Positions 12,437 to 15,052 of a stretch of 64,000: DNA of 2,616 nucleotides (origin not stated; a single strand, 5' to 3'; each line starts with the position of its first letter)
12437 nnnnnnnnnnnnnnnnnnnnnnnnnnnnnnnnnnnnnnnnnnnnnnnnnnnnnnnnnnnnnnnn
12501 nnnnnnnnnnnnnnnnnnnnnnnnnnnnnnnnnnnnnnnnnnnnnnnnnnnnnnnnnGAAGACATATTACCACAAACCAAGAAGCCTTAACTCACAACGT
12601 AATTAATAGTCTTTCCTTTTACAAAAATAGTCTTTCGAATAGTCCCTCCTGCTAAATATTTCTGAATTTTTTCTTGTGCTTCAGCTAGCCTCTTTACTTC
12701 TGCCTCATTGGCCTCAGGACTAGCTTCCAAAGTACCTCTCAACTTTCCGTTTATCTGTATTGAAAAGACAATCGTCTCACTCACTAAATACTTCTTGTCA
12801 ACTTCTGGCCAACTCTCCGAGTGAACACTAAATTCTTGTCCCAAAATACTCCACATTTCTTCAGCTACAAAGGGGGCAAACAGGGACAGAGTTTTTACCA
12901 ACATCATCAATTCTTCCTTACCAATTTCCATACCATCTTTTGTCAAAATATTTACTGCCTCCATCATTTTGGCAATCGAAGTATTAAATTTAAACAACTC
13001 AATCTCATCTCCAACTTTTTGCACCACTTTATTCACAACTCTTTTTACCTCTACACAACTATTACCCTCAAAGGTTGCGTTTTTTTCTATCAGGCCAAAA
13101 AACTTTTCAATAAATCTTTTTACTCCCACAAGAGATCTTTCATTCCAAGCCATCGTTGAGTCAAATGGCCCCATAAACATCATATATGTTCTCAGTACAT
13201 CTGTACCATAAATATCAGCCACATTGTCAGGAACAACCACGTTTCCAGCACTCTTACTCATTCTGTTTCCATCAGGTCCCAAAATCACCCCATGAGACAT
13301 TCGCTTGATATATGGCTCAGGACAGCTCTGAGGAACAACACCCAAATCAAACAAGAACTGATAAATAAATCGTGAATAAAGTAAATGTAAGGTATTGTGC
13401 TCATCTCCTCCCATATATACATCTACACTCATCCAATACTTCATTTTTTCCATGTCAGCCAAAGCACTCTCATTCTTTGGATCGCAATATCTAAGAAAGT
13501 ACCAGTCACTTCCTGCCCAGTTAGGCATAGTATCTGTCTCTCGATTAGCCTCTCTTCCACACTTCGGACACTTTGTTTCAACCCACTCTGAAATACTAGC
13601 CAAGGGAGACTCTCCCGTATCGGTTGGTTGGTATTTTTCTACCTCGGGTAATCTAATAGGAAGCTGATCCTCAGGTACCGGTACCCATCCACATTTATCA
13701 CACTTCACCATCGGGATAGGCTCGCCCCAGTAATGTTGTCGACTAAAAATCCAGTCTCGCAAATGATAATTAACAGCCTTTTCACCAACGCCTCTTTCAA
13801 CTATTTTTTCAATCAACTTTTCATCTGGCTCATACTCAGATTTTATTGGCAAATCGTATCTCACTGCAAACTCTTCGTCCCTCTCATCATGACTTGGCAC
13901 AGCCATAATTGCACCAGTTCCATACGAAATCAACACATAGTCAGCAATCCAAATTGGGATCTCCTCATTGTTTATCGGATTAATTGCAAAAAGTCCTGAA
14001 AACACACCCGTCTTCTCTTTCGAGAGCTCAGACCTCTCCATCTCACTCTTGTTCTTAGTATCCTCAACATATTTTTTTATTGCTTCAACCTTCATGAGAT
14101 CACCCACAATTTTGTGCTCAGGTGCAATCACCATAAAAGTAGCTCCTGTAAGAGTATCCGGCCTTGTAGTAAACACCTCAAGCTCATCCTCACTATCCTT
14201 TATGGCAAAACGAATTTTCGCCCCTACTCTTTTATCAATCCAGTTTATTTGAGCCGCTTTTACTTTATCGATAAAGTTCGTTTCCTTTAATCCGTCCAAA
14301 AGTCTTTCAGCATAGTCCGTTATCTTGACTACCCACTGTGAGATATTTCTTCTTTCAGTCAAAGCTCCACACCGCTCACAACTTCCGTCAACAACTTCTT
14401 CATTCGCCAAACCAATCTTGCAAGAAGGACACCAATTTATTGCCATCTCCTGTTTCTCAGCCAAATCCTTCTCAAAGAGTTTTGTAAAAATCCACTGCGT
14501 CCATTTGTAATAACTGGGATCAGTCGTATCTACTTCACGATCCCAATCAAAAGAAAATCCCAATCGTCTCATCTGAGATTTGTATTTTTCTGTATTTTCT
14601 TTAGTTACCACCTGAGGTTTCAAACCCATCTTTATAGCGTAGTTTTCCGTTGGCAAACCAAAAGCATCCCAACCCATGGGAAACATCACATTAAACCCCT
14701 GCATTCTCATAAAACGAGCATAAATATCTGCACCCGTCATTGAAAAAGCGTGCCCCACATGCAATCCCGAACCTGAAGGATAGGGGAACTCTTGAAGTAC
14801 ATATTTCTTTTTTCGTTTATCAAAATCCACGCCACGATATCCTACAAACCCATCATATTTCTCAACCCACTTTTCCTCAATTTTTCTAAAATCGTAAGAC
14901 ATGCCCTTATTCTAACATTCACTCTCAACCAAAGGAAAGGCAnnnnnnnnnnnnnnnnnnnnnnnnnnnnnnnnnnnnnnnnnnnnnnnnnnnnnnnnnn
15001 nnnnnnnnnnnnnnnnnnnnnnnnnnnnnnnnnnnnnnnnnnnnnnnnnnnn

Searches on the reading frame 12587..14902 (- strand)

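Call 12: search_protein_families(library=pfam, proteins=[window:12587-14902:-])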
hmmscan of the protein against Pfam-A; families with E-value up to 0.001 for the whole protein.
window:12587-14902:- (771 aa): 5 families
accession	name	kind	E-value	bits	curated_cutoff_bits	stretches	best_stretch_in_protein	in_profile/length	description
PF13603.12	tRNA-synt_1_2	-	9.4e-56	188.7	25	1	220-362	2-145/185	Leucyl-tRNA synthetase, editing domain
PF00133.28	tRNA-synt_1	-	3.9e-45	154.8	22.7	2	26-222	17-225/414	tRNA synthetases class I (I, L, M and V)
PF09334.17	tRNA-synt_1g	-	2.6e-32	112.5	20.1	2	37-182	5-146/391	tRNA synthetases class I (M)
PF08264.19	Anticodon_1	-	6.6e-16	59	25.1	1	622-732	7-143/148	Anticodon-binding domain of tRNA ligase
PF01406.26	tRNA-synt_1e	-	3.7e-05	23.7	27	0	530-592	236-297/301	tRNA synthetases class I (C) catalytic domain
